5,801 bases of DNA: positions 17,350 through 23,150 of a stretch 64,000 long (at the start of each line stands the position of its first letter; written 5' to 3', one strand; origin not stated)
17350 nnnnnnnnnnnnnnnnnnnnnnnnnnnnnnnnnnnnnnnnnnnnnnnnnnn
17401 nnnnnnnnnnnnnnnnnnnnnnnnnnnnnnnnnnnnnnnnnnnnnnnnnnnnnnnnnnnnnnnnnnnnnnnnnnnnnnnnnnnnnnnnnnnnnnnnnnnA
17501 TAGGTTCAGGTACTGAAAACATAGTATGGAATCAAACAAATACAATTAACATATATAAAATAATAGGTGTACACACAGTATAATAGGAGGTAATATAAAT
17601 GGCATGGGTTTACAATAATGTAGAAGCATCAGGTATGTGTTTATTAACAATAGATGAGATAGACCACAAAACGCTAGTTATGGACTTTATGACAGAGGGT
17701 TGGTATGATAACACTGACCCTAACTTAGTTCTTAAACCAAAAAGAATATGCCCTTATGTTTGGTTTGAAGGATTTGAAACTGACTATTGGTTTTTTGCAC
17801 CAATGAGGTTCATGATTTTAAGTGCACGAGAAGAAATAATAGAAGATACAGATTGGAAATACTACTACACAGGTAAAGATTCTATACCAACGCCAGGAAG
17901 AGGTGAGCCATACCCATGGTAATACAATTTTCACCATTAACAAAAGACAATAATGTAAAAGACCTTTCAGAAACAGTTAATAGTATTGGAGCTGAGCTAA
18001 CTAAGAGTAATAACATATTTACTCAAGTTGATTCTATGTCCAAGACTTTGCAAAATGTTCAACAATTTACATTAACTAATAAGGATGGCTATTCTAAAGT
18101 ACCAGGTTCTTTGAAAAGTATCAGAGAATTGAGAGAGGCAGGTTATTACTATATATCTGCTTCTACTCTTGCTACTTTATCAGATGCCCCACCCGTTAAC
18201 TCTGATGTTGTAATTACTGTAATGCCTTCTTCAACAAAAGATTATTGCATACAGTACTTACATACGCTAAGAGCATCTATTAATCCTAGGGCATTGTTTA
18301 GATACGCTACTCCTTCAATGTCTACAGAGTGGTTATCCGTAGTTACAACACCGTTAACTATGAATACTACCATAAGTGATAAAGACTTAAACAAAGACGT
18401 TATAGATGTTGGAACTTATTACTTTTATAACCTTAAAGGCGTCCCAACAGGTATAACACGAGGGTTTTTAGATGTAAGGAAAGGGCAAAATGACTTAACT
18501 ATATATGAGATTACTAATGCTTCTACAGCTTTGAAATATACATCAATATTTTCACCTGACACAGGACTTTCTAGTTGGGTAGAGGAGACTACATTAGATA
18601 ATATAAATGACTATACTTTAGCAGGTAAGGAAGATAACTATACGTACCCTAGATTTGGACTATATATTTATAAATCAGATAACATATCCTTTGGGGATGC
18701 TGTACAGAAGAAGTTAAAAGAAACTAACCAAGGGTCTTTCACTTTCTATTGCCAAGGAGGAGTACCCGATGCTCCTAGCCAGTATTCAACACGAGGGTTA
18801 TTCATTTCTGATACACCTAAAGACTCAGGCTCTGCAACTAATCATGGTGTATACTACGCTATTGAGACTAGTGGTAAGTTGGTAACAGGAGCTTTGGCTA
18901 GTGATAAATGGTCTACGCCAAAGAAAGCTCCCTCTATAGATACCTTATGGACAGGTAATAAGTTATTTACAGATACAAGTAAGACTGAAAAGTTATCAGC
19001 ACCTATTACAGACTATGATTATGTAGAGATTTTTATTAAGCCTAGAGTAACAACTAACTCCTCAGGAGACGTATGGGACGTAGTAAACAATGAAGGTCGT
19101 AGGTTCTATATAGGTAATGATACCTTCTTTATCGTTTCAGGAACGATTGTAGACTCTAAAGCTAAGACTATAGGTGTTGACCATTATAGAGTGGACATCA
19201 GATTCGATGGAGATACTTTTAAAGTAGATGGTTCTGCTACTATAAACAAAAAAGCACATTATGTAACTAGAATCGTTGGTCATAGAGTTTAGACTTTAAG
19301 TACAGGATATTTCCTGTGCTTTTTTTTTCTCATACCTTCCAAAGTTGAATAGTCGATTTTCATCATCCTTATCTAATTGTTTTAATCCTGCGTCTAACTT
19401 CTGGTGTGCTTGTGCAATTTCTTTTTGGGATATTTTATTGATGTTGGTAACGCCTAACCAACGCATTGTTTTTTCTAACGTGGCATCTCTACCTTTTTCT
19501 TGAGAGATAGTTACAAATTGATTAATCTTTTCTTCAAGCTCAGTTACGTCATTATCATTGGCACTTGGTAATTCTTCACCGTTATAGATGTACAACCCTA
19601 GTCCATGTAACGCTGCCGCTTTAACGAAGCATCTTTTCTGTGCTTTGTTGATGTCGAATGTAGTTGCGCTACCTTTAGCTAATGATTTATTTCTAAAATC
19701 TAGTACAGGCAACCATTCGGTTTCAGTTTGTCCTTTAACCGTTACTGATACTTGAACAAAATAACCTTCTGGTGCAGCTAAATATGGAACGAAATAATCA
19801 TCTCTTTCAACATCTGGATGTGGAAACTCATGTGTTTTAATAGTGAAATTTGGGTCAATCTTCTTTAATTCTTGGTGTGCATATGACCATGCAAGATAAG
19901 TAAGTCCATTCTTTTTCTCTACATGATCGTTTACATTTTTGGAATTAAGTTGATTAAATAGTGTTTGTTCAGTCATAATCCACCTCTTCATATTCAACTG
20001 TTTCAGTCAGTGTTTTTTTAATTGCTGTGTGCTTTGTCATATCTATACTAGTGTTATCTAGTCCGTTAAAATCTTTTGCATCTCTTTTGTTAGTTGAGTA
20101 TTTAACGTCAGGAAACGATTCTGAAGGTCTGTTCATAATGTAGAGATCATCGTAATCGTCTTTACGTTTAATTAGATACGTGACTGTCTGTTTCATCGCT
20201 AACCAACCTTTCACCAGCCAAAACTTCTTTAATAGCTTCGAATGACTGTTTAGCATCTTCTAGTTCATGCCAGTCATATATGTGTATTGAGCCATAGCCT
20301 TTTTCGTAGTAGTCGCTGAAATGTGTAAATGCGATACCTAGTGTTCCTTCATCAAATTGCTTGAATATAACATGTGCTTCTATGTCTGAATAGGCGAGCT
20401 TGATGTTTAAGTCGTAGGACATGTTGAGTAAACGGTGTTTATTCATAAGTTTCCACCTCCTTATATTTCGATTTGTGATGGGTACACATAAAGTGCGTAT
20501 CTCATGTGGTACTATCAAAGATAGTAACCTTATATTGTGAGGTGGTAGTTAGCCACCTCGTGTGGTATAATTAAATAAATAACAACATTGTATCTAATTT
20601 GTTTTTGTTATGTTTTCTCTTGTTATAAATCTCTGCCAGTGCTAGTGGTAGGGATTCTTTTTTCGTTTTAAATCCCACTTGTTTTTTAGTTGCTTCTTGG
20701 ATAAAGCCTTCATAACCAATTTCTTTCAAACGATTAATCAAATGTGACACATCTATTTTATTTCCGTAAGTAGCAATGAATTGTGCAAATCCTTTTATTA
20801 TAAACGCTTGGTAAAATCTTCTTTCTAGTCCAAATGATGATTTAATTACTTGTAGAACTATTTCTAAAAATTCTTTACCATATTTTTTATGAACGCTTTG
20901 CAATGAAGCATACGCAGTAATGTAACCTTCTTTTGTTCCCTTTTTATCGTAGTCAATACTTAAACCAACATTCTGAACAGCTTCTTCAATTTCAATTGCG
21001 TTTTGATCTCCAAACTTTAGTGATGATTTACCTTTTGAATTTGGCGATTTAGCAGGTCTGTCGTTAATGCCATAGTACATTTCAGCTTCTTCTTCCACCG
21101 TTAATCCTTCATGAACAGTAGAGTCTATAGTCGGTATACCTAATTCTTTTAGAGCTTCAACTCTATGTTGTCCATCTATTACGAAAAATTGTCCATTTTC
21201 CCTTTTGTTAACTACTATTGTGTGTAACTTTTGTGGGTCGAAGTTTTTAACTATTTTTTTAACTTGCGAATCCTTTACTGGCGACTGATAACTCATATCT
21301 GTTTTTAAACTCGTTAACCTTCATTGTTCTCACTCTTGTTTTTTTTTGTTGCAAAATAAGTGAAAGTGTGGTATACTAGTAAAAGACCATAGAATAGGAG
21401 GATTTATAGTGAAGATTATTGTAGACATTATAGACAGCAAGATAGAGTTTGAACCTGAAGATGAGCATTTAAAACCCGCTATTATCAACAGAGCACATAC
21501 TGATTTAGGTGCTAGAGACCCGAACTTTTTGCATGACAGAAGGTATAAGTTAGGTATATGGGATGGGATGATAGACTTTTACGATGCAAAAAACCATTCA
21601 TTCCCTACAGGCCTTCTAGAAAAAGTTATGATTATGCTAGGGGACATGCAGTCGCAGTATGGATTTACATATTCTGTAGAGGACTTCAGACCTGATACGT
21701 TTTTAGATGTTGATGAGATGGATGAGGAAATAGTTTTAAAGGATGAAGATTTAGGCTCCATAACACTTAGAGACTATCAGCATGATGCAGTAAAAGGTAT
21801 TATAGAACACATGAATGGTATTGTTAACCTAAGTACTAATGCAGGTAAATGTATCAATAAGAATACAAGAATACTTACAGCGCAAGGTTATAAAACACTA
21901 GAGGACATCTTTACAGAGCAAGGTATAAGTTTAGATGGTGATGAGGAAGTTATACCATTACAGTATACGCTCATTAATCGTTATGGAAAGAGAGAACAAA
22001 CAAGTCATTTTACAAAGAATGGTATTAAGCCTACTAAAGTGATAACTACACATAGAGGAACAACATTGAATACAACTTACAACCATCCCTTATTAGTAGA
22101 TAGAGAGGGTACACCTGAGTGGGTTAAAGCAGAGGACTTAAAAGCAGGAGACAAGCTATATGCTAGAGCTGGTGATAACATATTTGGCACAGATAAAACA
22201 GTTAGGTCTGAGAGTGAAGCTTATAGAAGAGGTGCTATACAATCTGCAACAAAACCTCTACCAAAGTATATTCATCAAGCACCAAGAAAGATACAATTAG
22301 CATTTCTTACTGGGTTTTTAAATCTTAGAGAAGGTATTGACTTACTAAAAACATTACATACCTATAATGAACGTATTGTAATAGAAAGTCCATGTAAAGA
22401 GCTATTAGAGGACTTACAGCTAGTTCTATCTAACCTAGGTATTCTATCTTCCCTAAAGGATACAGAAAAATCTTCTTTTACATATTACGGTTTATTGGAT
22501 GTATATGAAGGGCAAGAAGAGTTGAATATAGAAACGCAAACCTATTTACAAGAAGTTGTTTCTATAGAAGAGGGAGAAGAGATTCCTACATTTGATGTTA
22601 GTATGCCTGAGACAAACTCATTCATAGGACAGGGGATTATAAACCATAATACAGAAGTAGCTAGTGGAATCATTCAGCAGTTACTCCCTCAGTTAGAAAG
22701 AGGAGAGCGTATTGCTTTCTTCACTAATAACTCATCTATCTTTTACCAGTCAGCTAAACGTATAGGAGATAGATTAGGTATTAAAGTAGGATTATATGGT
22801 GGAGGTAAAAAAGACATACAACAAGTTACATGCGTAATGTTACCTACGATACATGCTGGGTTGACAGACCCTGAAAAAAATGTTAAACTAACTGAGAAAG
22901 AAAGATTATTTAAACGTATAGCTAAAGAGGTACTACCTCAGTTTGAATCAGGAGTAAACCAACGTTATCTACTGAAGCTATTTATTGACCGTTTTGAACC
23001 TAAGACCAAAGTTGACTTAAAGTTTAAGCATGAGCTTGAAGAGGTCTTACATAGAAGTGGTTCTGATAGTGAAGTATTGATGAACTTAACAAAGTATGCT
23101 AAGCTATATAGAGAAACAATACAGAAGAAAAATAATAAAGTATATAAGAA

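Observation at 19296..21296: Reversed four-gene cassette (ParB-like protein plus Rad52/Sak-like annealase) between the tail-fibre and replication modules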

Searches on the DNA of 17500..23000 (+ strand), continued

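Call 77: search_dna_similar(query=L026:1-14617:+, collection=phages, mode=near, max_rows=12)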
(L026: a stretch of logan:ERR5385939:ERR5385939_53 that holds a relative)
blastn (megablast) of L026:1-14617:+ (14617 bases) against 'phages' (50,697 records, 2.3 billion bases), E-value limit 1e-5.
Records with a match: 200; places in all: 210; records where one place covers at least 80% of the query: 0.
Best place of each record, by identity: 95-99% 6; 90-95% 9; 80-90% 48; 60-80% 137.
By first word of the organism name: Staphylococcus 198; Streptococcus 1; Pseudomonas 1.
By host as written in the record: Staphylococcus aureus 60; Staphylococcus sp. 16; - 15; Staphylococcus epidermidis 10; Staphylococcus saprophyticus 3; Staphylococcus aureus strain 8325 3; Staphylococcus aureus KCTC 1621 3; Staphylococcus aureus RN4220 3; and 67 more.
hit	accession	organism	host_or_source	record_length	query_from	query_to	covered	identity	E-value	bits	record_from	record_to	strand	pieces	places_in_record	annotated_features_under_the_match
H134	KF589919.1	Staphylococcus phage phiRS7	Staphylococcus saprophyticus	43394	142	13801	46%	85.6%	0e+0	7028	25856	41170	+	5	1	helicase DnaB | integrase | pathogenicity island protein | hypothetical protein (x16) | DnaD and phage-associated domain protein | and 8 other names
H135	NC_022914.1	Staphylococcus phage phiRS7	Staphylococcus saprophyticus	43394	142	13801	46%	85.6%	0e+0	7028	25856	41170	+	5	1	DnaB-like replicative helicase | integrase | pathogenicity island protein | ParB-like partition protein | DnaD-like helicase loader | and 12 other names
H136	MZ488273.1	Staphylococcus phage vB_SarS_BM31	Staphylococcus arlettae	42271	1364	11133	38%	80.9%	0e+0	4359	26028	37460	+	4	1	pathogenicity island protein | replication initiation protein | helicase (x2) | hypothetical protein (x17) | HNH endonuclease | and 2 other names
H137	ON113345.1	Staphylococcus phage O1-69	Staphylococcus aureus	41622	6237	13154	28%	79.0%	0e+0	2688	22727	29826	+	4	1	record has no annotation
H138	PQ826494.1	Staphylococcus phage vB_SauS_Q5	Staphylococcus aureus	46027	2555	10857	16%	74.8%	3e-149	995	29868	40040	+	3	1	hypothetical protein (x24) | single-stranded DNA-binding protein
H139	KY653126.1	Staphylococcus virus IME1354_01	Staphylococcus sp. IME1354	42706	6401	13165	13%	81.3%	0e+0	1572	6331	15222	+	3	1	DNA helicase | hypothetical protein (x15) | adenine-specific methyltransferase | replication initiation protein | single-stranded DNA-binding protein | and 2 other names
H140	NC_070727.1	Staphylococcus virus IME1354_01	Staphylococcus sp. IME1354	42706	6401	13165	13%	81.3%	0e+0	1572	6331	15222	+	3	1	DNA helicase | nucleotide kinase | adenine-specific methyltransferase | replication initiation protein | hypothetical protein (x11) | and 6 other names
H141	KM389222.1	Staphylococcus phage Phi05_2289 M, S, UV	-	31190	8735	10873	12%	72.4%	2e-91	509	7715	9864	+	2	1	record has no annotation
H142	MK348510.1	Staphylococcus phage vB_SauS_fPfSau02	Staphylococcus aureus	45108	8736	10857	12%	72.4%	3e-99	500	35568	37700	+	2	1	replicative DNA helicase | hypothetical protein (x4)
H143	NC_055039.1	Staphylococcus phage vB_SauS_fPfSau02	Staphylococcus aureus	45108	8736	10857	12%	72.4%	3e-99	500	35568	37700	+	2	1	DnaB-like replicative helicase | DUF1064 domain-containing protein | DUF3269 family protein | hypothetical protein | helicase loader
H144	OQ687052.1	Staphylococcus phage L-m44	Staphylococcus aureus m44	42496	8735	10857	12%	72.0%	2e-86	451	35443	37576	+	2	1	replicative DNA helicase | hypothetical protein (x4)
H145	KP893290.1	Staphylococcus phage B236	Staphylococcus aureus NRL 08/236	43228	8801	10923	12%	72.4%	4e-93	485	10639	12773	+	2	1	replicative DNA helicase | hypothetical protein (x4) | replicative helicase inhibitor-like protein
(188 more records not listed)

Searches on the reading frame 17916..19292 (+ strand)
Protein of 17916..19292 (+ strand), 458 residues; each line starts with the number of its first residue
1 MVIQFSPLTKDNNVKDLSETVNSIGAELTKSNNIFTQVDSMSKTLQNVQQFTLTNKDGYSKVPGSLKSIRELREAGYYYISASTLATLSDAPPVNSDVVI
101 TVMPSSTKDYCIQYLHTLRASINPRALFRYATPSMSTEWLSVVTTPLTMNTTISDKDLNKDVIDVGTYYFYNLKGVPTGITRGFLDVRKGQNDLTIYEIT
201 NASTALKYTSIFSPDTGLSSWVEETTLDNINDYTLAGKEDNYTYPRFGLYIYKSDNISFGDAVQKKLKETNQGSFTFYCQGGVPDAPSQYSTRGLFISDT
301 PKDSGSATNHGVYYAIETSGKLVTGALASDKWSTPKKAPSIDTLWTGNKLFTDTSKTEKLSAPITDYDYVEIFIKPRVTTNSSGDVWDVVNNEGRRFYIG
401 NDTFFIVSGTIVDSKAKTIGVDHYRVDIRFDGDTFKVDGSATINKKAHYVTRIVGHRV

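Call 41: search_protein_families(library=pfam, proteins=[window:17916-19292:+], max_evalue=0.001)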
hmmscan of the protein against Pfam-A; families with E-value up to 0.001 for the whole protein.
window:17916-19292:+ (458 aa): 1 family
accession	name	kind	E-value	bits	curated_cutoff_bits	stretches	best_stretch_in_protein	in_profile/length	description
PF23624.1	ORF68_C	-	8.6e-31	107.2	27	1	339-456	1-118/121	ORF68-like, C-terminal domain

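Call 76: find_encoding_contigs(protein=window:17916-19292:+, flank=6000, max_places=8)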
Protein window:17916-19292:+ (458 aa): no gene with exactly this product is on record in the collection.
